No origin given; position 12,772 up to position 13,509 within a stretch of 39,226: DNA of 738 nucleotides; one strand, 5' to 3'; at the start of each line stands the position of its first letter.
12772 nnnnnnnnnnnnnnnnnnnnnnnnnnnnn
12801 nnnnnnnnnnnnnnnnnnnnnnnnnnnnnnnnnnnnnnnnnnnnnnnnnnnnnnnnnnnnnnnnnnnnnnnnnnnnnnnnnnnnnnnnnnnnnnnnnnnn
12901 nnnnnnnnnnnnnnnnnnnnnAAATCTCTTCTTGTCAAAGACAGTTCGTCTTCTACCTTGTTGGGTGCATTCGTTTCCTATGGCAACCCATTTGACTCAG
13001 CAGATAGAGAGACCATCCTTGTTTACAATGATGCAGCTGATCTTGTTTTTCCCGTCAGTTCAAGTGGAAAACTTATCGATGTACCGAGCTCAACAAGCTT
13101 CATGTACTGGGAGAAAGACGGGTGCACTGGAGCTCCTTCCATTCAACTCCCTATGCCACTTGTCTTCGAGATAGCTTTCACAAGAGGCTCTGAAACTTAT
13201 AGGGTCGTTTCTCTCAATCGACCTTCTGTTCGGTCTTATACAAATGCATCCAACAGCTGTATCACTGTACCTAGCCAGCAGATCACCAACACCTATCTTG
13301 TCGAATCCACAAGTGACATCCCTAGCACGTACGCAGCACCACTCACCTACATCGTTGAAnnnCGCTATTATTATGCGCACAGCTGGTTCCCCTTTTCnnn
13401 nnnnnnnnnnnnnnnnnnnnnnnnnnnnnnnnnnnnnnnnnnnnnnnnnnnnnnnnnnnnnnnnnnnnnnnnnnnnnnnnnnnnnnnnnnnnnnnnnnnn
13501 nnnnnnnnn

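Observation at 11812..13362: Collagen-like lipoprotein with a perfect 9-bp tandem repeat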

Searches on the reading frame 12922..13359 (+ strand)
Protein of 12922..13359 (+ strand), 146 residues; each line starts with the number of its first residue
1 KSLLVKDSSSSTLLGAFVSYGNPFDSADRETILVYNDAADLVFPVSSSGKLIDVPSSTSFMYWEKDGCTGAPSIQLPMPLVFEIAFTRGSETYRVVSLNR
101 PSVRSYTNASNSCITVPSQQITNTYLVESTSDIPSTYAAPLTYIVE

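Call 7: search_protein_families(library=ncbifam, proteins=[window:12922-13359:+], max_evalue=0.1)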
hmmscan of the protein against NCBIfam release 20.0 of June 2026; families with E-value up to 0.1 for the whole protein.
window:12922-13359:+ (146 aa): 0 families

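Call 8: find_homologous_proteins(query=window:12922-13359:+, max_evalue=0.001)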
Query window:12922-13359:+: 17 candidates shared short words with the query, none scored E <= 0.001.

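Call 9: search_solved_structures(query=window:12922-13359:+, max_evalue=10)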
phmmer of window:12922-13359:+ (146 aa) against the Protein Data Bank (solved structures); distinct sequences matched with E-value up to 10: 0.

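Call 12: find_related_loci(query=window:12922-13359:+, collection=genome_contigs, flank=10000)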
Query window:12922-13359:+ (146 aa) in genome_contigs; peptide patterns used: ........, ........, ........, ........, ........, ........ (x = any residue, [..] = any of these).
123 stretches matched a pattern, but none encodes a relative of the query by tblastn (E <= 1e-3).

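Call 25: search_protein_representatives(protein=window:12922-13359:+)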
Query: 146 residues. Proteins with E-value up to 0.001 (for the whole library): 10; up to 1e-10: 2; up to 1e-30: 0. The best 10 are listed.
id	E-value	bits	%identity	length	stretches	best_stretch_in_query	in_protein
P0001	9.9e-25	103.5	41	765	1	2-143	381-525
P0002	5.0e-11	59.1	34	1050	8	51-112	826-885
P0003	9.3e-06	42.1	25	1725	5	25-74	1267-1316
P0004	1.2e-05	41.7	35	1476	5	100-136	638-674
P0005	5.6e-05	39.5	34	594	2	3-115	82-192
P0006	1.9e-04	37.8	35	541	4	16-79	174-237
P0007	2.5e-04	37.4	34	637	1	4-117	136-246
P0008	2.9e-04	37.2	42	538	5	47-118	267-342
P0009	3.1e-04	37.1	40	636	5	51-79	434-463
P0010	4.0e-04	36.8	42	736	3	53-101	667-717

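Call 27: predict_structure(protein=window:12922-13359:+)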
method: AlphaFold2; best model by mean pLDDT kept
length: 146 residues; sequences in the alignment: 1
mean_pLDDT: 34.7   pTM: 0.23
mean pLDDT of the five models: 34.7, 31.5, 31.5, 31.1, 30.0
residues with pLDDT >= 90: 0; 70-90: 0; 50-70: 0; < 50: 146
segments of 3 or more residues with pLDDT < 50: 1-146
pLDDT, mean of each block of 10 residues (from residue 1): 36 37 35 38 38 34 33 34 38 36 31 33 35 35 24
secondary structure, 60 per line:
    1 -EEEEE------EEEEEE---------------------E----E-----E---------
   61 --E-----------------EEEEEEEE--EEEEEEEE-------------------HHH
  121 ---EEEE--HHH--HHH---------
elements in order: E2-6 E13-18 E81-88 E91-98 E124-127

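Call 30: find_homologous_proteins(query=A1, max_evalue=0.001)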
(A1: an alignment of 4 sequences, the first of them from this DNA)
Query A1 (4 sequences): 1416 candidates shared short words with the query, none scored E <= 0.001.

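Call 32: list_cluster_members(proteins=[P0001, P0005, P0007])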
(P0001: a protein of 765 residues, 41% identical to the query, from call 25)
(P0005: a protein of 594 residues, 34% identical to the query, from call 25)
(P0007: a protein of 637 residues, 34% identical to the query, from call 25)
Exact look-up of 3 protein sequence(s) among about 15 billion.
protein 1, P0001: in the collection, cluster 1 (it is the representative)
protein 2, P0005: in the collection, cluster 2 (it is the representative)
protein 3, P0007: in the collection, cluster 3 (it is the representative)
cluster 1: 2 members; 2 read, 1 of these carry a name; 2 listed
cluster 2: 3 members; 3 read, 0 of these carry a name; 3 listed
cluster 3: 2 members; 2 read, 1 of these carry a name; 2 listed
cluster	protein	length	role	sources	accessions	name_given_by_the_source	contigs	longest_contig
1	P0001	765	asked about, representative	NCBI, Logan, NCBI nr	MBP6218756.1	MAG: hypothetical protein KA436_09235 [Oligoflexales bacterium] | hypothetical protein [Oligoflexales bacterium]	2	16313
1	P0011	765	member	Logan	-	-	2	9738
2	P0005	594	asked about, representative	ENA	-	-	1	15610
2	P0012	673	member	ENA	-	-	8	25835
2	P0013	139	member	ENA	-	-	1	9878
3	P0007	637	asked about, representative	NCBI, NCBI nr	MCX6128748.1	MAG: collagen-like protein [Proteobacteria bacterium] | collagen-like protein [Pseudomonadota bacterium]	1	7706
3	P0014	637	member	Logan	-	-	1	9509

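Call 35: find_related_loci(query=A2, collection=metagenome_contigs, flank=10000)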
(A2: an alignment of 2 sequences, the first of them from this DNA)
Query A2 (146 aa) in metagenome_contigs; peptide patterns used: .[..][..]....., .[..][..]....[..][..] (x = any residue, [..] = any of these).
269 stretches matched a pattern, but none encodes a relative of the query by tblastn (E <= 1e-3).

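Call 36: find_encoding_contigs(protein=P0001, flank=10000, max_places=4)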
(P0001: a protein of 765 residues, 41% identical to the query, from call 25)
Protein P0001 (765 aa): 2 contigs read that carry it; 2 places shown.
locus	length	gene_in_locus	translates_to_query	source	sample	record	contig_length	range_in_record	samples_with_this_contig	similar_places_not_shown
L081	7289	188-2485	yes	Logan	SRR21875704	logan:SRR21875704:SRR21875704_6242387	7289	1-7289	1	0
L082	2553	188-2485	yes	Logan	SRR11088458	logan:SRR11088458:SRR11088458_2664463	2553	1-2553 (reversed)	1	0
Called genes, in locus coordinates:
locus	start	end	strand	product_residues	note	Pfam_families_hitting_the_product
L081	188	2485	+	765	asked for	PF01391:Collagen, PF13385:Laminin_G_3 (weak)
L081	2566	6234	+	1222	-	-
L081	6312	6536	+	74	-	-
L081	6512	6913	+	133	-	PF01850:PIN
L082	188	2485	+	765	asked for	PF01391:Collagen, PF13385:Laminin_G_3 (weak)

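Call 37: predict_structure(alignment_id=A1)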
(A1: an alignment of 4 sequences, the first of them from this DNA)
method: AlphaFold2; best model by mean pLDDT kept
length: 146 residues; sequences in the alignment: 4
mean_pLDDT: 40.9   pTM: 0.37
mean pLDDT of the five models: 40.9, 40.6, 39.1, 38.5, 38.3
residues with pLDDT >= 90: 0; 70-90: 0; 50-70: 38; < 50: 108
segments of 3 or more residues with pLDDT < 50: 23-29, 49-146
pLDDT, mean of each block of 10 residues (from residue 1): 55 62 48 59 55 40 37 32 32 29 39 36 28 31 24
secondary structure, 60 per line:
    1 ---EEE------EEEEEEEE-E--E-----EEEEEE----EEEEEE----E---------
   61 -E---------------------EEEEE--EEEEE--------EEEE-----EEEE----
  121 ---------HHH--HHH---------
elements in order: E4-6 E13-20 E31-36 E41-46 E84-88 E91-95 E104-107 E113-116

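Call 39: search_solved_structures(query=A1, max_evalue=10, show_alignments=2)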
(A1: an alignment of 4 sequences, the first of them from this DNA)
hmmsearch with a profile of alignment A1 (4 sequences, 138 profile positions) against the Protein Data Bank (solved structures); distinct sequences matched with E-value up to 10: 0.

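Call 41: search_protein_families(library=pfam, proteins=[window:12922-13359:+, P0001, P0012, P0007], max_evalue=1)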
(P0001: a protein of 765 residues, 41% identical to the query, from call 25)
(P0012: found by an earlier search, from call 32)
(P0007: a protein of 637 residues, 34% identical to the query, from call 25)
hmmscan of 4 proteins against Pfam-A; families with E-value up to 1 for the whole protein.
window:12922-13359:+ (146 aa): 1 family
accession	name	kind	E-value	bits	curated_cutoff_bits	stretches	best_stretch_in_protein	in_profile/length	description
PF25416.1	GRHL1_C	-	0.19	12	27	1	89-126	12-49/90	GRHL1-like, C-terminal domain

P0001 (765 aa): 2 families
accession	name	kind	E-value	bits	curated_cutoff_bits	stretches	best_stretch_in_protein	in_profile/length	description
PF01391.23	Collagen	-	1.3e-37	127.8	27.2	5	227-284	2-59/60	Collagen triple helix repeat (20 copies)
PF13385.13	Laminin_G_3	-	1e-06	29.4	27.6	1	646-749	45-147/151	Concanavalin A-like lectin/glucanases superfamily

P0012 (673 aa): 1 family
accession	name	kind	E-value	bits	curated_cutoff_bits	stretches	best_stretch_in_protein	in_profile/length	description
PF01391.23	Collagen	-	0.26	11.5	27.2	1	122-154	10-55/60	Collagen triple helix repeat (20 copies)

P0007 (637 aa): 3 families
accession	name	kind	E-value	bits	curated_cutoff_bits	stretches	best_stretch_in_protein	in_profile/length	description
PF23657.1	DUF7151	-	1.1e-13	51.3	27.2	1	57-107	2-46/46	Domain of unknown function (DUF7151)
PF01391.23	Collagen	-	0.0011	19.1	27.2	1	109-133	10-34/60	Collagen triple helix repeat (20 copies)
PF13196.11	DUF4012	-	0.031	15.2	28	0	405-436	19-49/144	Protein of unknown function (DUF4012)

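Call 43: search_protein_families(library=phrogs, proteins=[window:12922-13359:+], max_evalue=0.01)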
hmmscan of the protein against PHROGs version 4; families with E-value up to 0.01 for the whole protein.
window:12922-13359:+ (146 aa): 0 families

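Call 44: search_dna_similar(query=window:12922-13359:+, collection=phages, mode=protein, max_evalue=0.1)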
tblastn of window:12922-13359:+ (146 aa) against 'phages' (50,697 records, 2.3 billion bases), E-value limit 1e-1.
No match.

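Call 52: find_encoding_contigs(protein=P0012, flank=8000, max_places=3)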
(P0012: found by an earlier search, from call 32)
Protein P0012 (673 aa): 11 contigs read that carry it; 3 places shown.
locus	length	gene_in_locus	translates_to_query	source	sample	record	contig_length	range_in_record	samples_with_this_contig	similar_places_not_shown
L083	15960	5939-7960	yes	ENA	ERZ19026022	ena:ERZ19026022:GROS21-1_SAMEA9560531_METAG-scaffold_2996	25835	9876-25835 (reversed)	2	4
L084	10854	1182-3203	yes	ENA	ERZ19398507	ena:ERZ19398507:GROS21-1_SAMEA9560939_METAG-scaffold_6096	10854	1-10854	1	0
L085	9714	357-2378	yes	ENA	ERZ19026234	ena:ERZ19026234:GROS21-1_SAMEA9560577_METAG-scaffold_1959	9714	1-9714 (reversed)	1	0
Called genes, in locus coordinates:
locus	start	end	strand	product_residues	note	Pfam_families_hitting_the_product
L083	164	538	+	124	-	PF03965:Penicillinase_R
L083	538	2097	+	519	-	PF05569:Peptidase_M56, PF21305:type_II_gspD_N0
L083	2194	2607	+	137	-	PF13173:AAA_14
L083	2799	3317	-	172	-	-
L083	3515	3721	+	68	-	-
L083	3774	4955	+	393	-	PF04986:Y2_Tnp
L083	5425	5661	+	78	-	PF04255:DUF433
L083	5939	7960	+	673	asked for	-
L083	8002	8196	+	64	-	-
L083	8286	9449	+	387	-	PF13173:AAA_14, PF13635:DUF4143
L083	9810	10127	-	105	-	-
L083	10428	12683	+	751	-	PF07624:PSD2 (weak)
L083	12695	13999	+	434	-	-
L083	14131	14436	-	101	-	-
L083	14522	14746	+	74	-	-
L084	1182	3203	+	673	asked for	-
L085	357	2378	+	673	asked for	-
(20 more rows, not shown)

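Call 53: find_encoding_contigs(protein=P0007, flank=8000, max_places=3)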
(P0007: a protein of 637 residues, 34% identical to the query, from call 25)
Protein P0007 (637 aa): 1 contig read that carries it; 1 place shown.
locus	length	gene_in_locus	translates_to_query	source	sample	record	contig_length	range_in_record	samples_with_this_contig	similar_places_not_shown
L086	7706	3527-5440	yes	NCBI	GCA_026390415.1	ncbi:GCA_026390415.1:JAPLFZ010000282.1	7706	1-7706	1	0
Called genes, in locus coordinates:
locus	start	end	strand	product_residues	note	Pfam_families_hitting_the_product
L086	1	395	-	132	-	?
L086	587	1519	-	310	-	PF14273:DUF4360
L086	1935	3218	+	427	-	PF04389:Peptidase_M28, PF01546:Peptidase_M20 (weak)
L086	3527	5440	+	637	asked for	PF23657:DUF7151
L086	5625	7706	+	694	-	PF17900:Peptidase_M1_N, PF01433:Peptidase_M1, PF11838:ERAP1_C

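Call 59: find_related_loci(query=A2, collection=viral_contigs, flank=5000)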
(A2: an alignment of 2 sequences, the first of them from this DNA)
Query A2 (146 aa) in viral_contigs; peptide patterns used: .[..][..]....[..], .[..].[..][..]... (x = any residue, [..] = any of these).
75 stretches matched a pattern, but none encodes a relative of the query by tblastn (E <= 1e-3).

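Call 60: search_dna_similar(query=window:12922-13359:+, collection=plasmids, mode=protein, max_evalue=0.1)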
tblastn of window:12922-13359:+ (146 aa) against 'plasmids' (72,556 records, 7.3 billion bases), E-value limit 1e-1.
No match.

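Call 67: fold_search(model_id=the predicted structure, library=viral)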
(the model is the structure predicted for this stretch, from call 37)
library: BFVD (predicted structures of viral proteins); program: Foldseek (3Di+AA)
matches with E <= 10: 188; with E <= 0.001: 0
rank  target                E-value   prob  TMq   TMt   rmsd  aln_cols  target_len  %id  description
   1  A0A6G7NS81            3.3e-01  0.04  0.09  0.02  20.1       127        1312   16  Glycoprotein [Scaphoideus titanus bunya-like virus 1]
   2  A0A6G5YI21            6.9e-01  0.08  0.17  0.17  20.4       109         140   12  (no name in the UniProt tables at hand)
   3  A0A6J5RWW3            8.2e-01  0.05  0.18  0.08  28.4       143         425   20  Intramolecular chaperone auto-processing domain containing protein [uncultured Caudovirales phage]
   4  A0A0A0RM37            9.2e-01  0.06  0.16  0.13  17.8       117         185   11  (no name in the UniProt tables at hand)
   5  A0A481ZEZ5            9.2e-01  0.04  0.16  0.14  18.5       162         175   11  Uncharacterized protein [Pithovirus LCPAC404]
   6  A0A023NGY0            9.8e-01  0.06  0.17  0.18  16.5       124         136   16  (no name in the UniProt tables at hand)
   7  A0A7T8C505            1.0e+00  0.08  0.26  0.27  15.6       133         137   14  Phage protein [Pseudomonas phage TH15]
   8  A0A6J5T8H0            1.0e+00  0.03  0.12  0.06  33.2       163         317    9  Uncharacterized protein [uncultured Caudovirales phage]
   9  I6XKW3                1.1e+00  0.03  0.17  0.08  24.2       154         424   13  Tail fiber [Burkholderia phage BcepMigl]
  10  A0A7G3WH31            1.4e+00  0.12  0.19  0.38   5.4        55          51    9  Uncharacterized protein [Arthronema virus TR020]
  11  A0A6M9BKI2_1          1.4e+00  0.06  0.21  0.04  19.3       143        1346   10  Genome polyprotein (Fragment) [Ginkgo biloba picorna-like virus]
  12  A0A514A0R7            1.4e+00  0.04  0.14  0.05  17.8       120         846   12  Putative glutamine amidotransferase domain protein [Aeromonas phage LAh_9]
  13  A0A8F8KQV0            1.4e+00  0.03  0.15  0.08  20.4       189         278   14  Uncharacterized protein [Clandestinovirus]
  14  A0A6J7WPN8            1.5e+00  0.06  0.19  0.08  21.5       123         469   12  Uncharacterized protein [uncultured Caudovirales phage]
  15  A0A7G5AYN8            1.6e+00  0.03  0.11  0.06  16.1       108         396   14  (no name in the UniProt tables at hand)
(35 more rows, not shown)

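Call 68: fold_search(model_id=the predicted structure, library=pdb)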
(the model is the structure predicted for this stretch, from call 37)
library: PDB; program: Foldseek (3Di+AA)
matches with E <= 10: 134; with E <= 0.001: 0
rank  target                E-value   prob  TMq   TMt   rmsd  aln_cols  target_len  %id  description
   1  8qsj_V                1.8e+00  0.03  0.14  0.11  19.2       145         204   11  Human mitoribosomal large subunit assembly intermediate 2 with GTPBP7 (released 2023-12-13)
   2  6gb2_BY               1.8e+00  0.03  0.14  0.11  18.9       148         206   12  Unique features of mammalian mitochondrial translation initiation revealed by cryo-EM. This file contains the 39S rib (released 2018-08-08)
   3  1pm3_A                2.0e+00  0.18  0.23  0.43  10.5        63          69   14  MTH1859 (released 2003-08-12)
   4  6nkl_D                2.0e+00  0.16  0.13  0.25  12.4        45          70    9  2.2 A resolution structure of VapBC-1 from nontypeable Haemophilus influenzae (released 2019-04-10)
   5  6xg7                  2.0e+00  0.12  0.16  0.09   9.8        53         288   21  1.3 A Resolution Structure of the of the NHL Repeat Region of D. melanogaster Thin (released 2020-12-16)
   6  6tv2_A                2.1e+00  0.08  0.17  0.08  10.3        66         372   17  Heme d1 biosynthesis associated Protein NirF (released 2020-04-22)
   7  9hcg_V                2.1e+00  0.02  0.14  0.11  21.6       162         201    9  Mouse mitoribosome large subunit assembly intermediate bound to NSUN4, METRF4, MRM2, GTPBP7 and MALSU1-L0R8F8-mt-ACP c (released 2025-06-18)
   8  2c7f_B                2.2e+00  0.08  0.13  0.04   8.8        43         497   14  The Structure of a family 51 arabinofuranosidase, Araf51, from Clostridium thermocellum in complex with 1,5-alpha-L-Ar (released 2005-12-14)
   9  8xrm_Q                2.4e+00  0.16  0.21  0.41   3.9        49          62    8  RNA polymerase II elongation complex with DSIF, SPT6, and ELOF1 transcribing genomic DNA extracted from human nuclei (released 2025-05-07)
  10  9q2a_D                2.5e+00  0.05  0.17  0.10   7.8        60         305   17  BCDX2-CX3-RAD51-RAD51-ssDNA supercomplex (released 2026-03-04)
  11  3l4m_D                3.0e+00  0.06  0.16  0.07  12.0        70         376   14  Crystal Structure of the MauG/pre-Methylamine Dehydrogenase Complex. (released 2010-03-23)
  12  6nkl_C                3.1e+00  0.11  0.12  0.22  12.5        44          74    9  2.2 A resolution structure of VapBC-1 from nontypeable Haemophilus influenzae (released 2019-04-10)
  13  6nl2_A                3.1e+00  0.07  0.15  0.04   3.1        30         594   17  Apo NIS synthetase DesD variant R306Q (released 2020-01-15)
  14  9hcd_V                3.3e+00  0.02  0.15  0.12  21.4       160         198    9  Mouse mitoribosome large subunit assembly intermediate (with uL16m) bound to MRM3-dimer, DDX28 and the MALSU-L0R8F8-mt (released 2025-06-11)
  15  3vto_Q                3.3e+00  0.01  0.12  0.15  23.1       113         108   11  The crystal structure of the C-terminal domain of Mu phage central spike (released 2013-02-06)
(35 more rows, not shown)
